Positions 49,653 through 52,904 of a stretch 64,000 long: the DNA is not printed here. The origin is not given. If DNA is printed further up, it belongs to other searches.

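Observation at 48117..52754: Three adjacent secreted cysteine-rich proteins including a 983-aa tandem-repeat protein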

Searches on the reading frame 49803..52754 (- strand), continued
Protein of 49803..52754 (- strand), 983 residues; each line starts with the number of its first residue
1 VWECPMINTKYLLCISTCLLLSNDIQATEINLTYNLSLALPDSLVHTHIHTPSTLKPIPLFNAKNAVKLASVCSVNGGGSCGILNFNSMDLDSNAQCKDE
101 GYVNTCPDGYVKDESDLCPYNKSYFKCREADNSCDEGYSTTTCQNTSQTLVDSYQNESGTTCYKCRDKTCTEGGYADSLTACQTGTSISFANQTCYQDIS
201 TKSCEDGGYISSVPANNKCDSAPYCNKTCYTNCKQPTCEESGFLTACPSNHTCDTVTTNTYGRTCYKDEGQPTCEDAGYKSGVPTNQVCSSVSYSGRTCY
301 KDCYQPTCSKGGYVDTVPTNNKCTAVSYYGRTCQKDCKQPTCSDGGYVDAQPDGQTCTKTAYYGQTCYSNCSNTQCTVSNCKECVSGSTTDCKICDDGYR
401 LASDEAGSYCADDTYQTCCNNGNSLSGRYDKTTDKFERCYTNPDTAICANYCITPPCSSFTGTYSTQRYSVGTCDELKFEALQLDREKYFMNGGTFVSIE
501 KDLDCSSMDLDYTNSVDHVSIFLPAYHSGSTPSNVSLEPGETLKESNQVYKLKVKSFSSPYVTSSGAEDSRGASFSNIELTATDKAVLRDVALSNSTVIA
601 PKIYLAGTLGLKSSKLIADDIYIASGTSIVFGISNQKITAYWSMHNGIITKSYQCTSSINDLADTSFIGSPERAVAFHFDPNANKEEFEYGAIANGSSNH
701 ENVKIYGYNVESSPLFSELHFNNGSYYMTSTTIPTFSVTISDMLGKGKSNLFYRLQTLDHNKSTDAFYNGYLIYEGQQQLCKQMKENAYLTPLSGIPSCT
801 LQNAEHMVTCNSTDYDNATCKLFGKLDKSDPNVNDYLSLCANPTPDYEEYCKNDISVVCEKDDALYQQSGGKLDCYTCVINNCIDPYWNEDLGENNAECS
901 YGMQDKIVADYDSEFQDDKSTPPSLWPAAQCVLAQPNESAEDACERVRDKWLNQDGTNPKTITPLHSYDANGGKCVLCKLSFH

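Call 69: list_cluster_members(proteins=[P0026, P0029, P0030, P0022, P0072, P0048, P0079, P0031, P0040, P0001])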
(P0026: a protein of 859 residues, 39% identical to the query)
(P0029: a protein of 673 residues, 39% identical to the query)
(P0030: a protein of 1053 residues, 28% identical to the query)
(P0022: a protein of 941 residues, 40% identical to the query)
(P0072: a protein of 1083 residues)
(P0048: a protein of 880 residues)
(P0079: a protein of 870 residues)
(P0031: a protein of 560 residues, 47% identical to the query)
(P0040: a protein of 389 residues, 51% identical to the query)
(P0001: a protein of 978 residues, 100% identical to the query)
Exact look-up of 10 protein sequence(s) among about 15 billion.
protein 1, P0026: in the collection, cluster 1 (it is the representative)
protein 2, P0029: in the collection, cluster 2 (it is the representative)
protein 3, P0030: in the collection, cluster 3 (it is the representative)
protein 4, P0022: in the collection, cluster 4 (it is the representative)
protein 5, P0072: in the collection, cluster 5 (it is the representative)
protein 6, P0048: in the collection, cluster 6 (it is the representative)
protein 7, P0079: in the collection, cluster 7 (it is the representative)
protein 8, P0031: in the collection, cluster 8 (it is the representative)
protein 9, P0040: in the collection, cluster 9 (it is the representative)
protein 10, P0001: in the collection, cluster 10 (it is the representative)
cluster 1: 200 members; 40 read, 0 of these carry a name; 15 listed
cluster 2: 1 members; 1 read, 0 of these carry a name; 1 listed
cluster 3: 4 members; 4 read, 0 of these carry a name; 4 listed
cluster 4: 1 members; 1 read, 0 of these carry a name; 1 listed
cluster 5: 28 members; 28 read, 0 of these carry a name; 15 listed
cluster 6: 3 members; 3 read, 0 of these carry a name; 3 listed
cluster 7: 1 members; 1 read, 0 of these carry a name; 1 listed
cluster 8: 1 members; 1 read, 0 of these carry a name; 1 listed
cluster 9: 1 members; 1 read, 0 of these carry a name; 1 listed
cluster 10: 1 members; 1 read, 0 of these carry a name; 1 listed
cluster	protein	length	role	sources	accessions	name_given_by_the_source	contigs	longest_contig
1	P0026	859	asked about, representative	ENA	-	-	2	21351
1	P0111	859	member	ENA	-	-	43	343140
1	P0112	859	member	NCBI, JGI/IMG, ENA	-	-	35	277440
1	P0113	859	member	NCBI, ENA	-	-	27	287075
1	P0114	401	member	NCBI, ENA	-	-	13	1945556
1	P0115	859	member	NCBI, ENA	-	-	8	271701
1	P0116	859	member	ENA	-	-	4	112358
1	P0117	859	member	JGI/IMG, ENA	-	-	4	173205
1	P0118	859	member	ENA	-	-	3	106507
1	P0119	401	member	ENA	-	-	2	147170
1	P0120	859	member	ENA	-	-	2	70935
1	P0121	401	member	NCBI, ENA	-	-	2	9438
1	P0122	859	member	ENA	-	-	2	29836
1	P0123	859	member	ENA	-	-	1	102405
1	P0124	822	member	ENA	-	-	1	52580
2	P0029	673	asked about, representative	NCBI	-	-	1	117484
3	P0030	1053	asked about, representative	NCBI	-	-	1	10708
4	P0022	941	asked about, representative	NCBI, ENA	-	-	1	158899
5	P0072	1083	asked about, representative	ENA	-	-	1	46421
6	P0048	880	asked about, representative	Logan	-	-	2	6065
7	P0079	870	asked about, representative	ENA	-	-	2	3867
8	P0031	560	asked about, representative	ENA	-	-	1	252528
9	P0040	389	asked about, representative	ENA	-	-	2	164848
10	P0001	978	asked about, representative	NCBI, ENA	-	-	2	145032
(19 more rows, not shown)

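Call 70: find_encoding_contigs(protein=P0026, flank=5000, max_places=2)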
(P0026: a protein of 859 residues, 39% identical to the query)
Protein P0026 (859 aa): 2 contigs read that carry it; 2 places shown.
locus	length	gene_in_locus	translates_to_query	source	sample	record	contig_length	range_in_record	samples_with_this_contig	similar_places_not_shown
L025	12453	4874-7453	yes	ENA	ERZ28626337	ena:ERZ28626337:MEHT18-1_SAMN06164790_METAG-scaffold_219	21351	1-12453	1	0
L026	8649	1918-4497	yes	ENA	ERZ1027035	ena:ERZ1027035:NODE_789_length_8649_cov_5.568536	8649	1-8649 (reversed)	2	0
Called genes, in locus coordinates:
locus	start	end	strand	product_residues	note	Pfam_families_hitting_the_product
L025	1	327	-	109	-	PF10609:ParA, PF13614:AAA_31 (weak), PF01656:CbiA (weak)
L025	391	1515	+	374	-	PF01145:Band_7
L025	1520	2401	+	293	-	PF01145:Band_7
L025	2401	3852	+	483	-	PF00089:Trypsin, PF13365:Trypsin_2, PF00595:PDZ, PF13180:PDZ_2, PF17820:PDZ_6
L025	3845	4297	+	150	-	PF04364:DNA_pol3_chi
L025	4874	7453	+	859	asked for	-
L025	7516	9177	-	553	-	PF12804:NTP_transf_3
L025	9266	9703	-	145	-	-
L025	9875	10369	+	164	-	PF00383:dCMP_cyt_deam_1, PF14437:MafB19-deam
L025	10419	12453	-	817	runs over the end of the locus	PF01751:Toprim, PF01131:Topoisom_bac, PF01396:Zn_ribbon_Top1, PF13368:Toprim_C_rpt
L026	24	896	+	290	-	PF00595:PDZ, PF13180:PDZ_2, PF12812:PDZ_1 (faint), PF17820:PDZ_6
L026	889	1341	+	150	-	PF04364:DNA_pol3_chi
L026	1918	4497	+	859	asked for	-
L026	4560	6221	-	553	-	PF12804:NTP_transf_3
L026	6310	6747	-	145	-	-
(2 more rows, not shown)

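Call 71: find_encoding_contigs(protein=P0022, flank=5000, max_places=2)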
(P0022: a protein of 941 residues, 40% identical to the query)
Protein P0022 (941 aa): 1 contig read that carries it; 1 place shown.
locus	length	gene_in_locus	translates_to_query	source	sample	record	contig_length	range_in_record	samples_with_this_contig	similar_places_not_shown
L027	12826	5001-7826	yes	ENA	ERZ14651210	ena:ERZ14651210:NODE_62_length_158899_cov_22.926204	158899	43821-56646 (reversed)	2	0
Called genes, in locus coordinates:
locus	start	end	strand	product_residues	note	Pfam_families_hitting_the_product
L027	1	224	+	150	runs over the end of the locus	PF14316:DUF4381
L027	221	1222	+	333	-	PF00092:VWA, PF06707:DUF1194 (faint), PF13519:VWA_2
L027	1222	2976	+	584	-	PF13519:VWA_2, PF13432:TPR_16 (faint), PF14559:TPR_19 (faint), PF13174:TPR_6 (faint), PF13181:TPR_8 (faint), PF00515:TPR_1, PF07719:TPR_2, PF13414:TPR_11 (weak)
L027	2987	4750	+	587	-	PF13584:BatD, PF25607:DUF7939 (weak)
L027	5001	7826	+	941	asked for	-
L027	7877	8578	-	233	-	PF13353:Fer4_12, PF04055:Radical_SAM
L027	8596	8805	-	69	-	PF13597:NRDD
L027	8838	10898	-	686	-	PF03477:ATP-cone, PF13597:NRDD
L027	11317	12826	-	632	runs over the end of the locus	PF05345:He_PIG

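Call 75: search_protein_families(library=pfam, proteins=[P0004, P0006, P0008, P0009, P0011, P0013, P0015, P0017, P0022, P0026], max_evalue=0.01)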
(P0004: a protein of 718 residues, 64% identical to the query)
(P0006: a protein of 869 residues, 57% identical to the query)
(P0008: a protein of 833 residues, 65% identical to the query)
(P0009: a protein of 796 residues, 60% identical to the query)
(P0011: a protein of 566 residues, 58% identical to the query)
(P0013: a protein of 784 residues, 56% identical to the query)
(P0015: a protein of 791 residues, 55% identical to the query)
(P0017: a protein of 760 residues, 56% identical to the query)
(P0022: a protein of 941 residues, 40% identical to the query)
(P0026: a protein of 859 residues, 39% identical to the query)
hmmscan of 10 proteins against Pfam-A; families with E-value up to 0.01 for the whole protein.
P0004 (718 aa): 0 families

P0006 (869 aa): 1 family
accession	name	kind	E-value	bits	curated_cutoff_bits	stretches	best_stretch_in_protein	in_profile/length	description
PF07603.17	Lcl_C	-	1.6e-07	32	34.9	1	570-648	19-100/117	Lcl C-terminal domain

P0008 (833 aa): 1 family
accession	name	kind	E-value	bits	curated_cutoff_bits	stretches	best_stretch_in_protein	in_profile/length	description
PF07603.17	Lcl_C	-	3.3e-09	37.5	34.9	1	429-521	23-116/117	Lcl C-terminal domain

P0009 (796 aa): 0 families

P0011 (566 aa): 1 family
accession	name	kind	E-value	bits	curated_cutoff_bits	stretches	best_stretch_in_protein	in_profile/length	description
PF07603.17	Lcl_C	-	0.0015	19.3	34.9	1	437-506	39-106/117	Lcl C-terminal domain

P0013 (784 aa): 1 family
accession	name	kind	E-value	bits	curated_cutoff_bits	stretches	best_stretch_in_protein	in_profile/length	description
PF07603.17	Lcl_C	-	2.4e-07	31.5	34.9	1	426-517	24-116/117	Lcl C-terminal domain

P0015 (791 aa): 1 family
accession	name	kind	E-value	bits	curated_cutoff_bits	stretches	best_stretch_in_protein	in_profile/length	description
PF07603.17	Lcl_C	-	3.2e-05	24.6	34.9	1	428-519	24-115/117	Lcl C-terminal domain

P0017 (760 aa): 1 family
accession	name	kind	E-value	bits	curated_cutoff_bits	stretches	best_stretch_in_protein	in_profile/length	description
PF20585.4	Pectate_lyase_5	-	0.00011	22.7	24.3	1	441-546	2-119/126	Putative pectate lyase-like adhesive domain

P0022 (941 aa): 0 families

P0026 (859 aa): 0 families

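Call 80: search_protein_families(library=phrogs, proteins=[P0001], max_evalue=0.1)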
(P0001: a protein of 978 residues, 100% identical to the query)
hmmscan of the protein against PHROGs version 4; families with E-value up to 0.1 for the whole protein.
P0001 (978 aa): 0 families

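Call 85: find_related_loci(query=A2, collection=metagenome_contigs, flank=3000)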
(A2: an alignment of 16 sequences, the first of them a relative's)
Query A2 (978 aa) in metagenome_contigs; peptide patterns used: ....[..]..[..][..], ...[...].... (x = any residue, [..] = any of these).
125 stretches matched a pattern; 8 encode a relative of the query (tblastn E <= 1e-3); 8 distinct loci.
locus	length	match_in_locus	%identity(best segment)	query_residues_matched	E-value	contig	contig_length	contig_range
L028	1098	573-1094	59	1-313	9e-58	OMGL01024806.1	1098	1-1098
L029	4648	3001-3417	35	189-353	1e-14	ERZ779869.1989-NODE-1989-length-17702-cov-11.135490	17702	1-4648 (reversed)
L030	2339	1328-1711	40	189-404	9e-14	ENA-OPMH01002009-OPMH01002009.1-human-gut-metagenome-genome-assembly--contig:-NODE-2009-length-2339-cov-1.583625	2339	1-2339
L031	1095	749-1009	48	189-372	5e-14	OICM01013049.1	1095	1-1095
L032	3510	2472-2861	43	181-411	1e-13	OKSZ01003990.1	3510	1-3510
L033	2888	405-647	46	155-366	2e-13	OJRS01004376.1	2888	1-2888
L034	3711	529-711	42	285-368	8e-8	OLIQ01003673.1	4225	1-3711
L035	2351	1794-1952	48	156-364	7e-7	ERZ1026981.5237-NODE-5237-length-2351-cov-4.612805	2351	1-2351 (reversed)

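Call 91: find_encoding_contigs(protein=P0020, flank=1500, max_places=10)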
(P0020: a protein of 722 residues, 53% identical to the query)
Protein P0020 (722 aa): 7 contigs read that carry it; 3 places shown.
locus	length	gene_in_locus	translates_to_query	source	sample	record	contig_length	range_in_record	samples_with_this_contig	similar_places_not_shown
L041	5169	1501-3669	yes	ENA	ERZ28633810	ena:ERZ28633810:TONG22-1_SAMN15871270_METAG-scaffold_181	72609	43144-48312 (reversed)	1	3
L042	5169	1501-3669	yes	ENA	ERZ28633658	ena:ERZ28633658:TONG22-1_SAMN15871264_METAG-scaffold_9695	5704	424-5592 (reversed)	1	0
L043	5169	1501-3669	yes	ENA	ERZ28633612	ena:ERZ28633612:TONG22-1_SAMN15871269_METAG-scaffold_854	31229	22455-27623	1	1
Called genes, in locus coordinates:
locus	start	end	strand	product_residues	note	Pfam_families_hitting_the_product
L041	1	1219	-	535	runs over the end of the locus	PF01514:YscJ_FliF, PF08345:YscJ_FliF_C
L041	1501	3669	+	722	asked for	-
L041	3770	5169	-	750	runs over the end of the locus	PF00460:Flg_bb_rod (weak), PF22692:LlgE_F_G_D1, PF07559:FlgE_D2, PF06429:Flg_bbr_C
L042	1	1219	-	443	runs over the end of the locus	?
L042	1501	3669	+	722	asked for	-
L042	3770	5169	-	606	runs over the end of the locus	?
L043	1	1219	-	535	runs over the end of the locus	PF01514:YscJ_FliF, PF08345:YscJ_FliF_C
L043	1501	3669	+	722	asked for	-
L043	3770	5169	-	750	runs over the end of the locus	PF00460:Flg_bb_rod (weak), PF22692:LlgE_F_G_D1, PF07559:FlgE_D2, PF06429:Flg_bbr_C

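Call 104: find_encoding_contigs(protein=P0005, flank=1000, max_places=10)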
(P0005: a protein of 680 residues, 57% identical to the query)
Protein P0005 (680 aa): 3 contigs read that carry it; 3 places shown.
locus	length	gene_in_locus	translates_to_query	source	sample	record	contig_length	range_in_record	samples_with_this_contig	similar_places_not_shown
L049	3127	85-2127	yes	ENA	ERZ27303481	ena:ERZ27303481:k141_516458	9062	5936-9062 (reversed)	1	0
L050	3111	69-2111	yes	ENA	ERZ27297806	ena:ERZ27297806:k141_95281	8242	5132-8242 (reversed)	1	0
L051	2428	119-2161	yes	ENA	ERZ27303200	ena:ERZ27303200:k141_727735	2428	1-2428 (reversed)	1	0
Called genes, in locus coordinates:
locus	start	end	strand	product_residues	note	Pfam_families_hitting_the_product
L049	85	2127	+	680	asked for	-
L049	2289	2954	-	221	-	PF00814:TsaD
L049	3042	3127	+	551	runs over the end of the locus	PF13188:PAS_8 (faint), PF12860:PAS_7 (weak)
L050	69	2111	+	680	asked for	-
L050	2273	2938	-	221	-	PF00814:TsaD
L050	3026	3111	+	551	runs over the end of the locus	PF13188:PAS_8 (faint), PF12860:PAS_7 (weak)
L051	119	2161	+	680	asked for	-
